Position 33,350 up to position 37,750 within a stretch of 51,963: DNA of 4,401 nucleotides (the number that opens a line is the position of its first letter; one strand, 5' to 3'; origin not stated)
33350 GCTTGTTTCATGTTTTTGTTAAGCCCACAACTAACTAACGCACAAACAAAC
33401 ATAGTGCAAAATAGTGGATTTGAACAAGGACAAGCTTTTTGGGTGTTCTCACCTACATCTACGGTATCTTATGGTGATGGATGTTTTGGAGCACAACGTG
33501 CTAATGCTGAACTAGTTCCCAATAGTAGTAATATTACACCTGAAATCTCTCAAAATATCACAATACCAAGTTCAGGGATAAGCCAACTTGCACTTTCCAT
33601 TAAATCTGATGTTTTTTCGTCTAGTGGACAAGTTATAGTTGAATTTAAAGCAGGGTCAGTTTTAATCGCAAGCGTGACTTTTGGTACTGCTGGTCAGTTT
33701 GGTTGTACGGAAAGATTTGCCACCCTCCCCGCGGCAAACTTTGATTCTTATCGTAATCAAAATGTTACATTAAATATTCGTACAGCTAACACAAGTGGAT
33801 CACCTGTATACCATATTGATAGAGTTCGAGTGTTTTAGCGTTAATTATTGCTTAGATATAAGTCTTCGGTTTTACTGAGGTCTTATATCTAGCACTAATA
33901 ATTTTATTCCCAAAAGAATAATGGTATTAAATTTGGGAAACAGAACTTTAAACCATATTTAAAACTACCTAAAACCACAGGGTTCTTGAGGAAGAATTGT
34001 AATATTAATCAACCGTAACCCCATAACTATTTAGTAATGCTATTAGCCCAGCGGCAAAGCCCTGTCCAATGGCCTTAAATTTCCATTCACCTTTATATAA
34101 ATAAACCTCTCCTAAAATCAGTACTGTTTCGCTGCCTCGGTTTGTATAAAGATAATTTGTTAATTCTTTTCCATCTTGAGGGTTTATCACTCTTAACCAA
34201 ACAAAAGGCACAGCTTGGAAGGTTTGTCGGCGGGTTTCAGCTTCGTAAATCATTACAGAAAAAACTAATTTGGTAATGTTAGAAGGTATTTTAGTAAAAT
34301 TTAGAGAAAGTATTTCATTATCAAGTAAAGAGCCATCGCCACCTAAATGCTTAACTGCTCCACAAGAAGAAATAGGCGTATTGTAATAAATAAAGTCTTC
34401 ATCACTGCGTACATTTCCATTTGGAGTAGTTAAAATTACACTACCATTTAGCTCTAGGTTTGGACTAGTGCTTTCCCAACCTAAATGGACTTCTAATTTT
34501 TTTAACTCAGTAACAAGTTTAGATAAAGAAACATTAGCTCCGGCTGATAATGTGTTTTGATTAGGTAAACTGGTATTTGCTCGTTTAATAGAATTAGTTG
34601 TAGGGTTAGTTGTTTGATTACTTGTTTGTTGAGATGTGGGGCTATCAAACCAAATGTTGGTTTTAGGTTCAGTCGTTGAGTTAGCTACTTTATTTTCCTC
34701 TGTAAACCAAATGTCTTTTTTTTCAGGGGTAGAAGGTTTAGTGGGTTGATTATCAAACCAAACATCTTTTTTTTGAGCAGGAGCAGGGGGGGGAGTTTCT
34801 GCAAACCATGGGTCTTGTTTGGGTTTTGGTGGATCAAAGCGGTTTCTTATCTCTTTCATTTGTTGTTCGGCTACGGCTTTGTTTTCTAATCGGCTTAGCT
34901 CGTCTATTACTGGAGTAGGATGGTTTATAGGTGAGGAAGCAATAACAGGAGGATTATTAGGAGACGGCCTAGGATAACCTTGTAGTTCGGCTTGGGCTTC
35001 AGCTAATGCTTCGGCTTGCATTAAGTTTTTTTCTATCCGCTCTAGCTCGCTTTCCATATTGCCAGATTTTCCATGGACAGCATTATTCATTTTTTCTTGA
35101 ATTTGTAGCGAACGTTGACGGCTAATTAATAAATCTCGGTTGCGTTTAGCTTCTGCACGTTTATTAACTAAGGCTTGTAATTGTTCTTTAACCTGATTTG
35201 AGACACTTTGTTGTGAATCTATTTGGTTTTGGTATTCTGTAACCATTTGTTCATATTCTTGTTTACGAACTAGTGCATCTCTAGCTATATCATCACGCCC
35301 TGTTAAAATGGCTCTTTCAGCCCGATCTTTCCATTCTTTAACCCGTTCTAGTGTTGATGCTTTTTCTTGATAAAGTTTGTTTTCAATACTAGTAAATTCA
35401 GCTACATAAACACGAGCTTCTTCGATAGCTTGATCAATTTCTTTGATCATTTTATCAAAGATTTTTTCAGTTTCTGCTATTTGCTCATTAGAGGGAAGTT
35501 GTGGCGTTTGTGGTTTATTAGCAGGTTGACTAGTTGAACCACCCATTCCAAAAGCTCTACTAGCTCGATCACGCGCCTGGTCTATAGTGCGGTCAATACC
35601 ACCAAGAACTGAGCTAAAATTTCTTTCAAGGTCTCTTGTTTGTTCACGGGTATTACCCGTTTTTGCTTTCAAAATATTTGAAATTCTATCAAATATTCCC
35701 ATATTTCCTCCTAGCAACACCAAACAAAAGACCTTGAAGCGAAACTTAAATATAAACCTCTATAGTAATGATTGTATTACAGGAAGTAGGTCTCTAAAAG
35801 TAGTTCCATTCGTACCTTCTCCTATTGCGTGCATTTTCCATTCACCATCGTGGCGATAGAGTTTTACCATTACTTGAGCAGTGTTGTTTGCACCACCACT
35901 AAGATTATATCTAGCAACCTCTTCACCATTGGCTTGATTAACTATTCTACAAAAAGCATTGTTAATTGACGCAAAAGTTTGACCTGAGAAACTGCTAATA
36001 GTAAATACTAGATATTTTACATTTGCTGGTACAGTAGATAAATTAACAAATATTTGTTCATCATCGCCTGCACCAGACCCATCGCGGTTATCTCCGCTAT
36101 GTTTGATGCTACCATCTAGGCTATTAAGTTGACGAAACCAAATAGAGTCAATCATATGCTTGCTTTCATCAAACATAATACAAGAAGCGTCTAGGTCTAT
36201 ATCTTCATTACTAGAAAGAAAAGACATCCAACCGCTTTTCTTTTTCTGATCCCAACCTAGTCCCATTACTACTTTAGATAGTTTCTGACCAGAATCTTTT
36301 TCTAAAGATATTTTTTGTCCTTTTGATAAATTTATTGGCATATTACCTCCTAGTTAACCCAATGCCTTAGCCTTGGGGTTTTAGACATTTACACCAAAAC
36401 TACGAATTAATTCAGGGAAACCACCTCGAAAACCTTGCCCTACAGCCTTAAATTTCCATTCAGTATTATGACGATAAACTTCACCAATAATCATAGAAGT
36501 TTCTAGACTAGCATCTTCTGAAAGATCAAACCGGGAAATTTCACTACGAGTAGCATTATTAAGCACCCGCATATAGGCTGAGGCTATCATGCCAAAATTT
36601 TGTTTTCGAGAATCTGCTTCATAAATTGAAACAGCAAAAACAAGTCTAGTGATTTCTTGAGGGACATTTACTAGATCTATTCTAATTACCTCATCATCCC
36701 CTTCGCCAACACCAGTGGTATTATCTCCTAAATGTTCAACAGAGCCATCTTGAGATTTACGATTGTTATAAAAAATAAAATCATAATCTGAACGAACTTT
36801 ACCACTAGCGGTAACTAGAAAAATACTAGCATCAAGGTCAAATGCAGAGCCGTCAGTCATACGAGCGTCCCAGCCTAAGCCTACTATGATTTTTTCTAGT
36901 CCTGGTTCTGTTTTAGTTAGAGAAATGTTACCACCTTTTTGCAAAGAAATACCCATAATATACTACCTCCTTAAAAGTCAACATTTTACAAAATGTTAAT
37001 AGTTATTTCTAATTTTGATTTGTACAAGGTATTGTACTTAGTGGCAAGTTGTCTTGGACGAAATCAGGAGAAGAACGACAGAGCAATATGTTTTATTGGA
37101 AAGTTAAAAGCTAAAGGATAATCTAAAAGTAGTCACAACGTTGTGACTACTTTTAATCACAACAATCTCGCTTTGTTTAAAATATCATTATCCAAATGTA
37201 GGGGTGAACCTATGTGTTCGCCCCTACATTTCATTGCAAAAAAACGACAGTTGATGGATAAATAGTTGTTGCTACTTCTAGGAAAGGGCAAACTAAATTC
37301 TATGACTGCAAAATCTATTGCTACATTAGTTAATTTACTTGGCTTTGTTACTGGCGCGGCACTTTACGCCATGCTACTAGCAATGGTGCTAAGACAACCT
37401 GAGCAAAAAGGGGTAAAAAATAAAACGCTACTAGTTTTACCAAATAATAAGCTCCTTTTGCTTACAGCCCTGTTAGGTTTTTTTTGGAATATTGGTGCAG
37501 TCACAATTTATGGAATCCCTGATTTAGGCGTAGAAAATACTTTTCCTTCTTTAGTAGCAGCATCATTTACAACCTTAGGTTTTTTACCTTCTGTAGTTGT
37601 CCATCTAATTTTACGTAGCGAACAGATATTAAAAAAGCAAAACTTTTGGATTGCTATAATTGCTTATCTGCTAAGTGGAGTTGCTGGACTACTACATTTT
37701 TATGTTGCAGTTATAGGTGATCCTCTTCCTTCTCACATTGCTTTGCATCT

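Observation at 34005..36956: TerD-only three-gene cluster whose last gene is a PspA(IM30)-TerD fusion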

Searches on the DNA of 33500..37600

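Call 62: search_rna_families(source=window, start=33500, end=37600, threshold=evalue, max_evalue=1)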
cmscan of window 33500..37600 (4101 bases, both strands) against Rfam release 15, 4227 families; matches with E-value up to 1: 0.
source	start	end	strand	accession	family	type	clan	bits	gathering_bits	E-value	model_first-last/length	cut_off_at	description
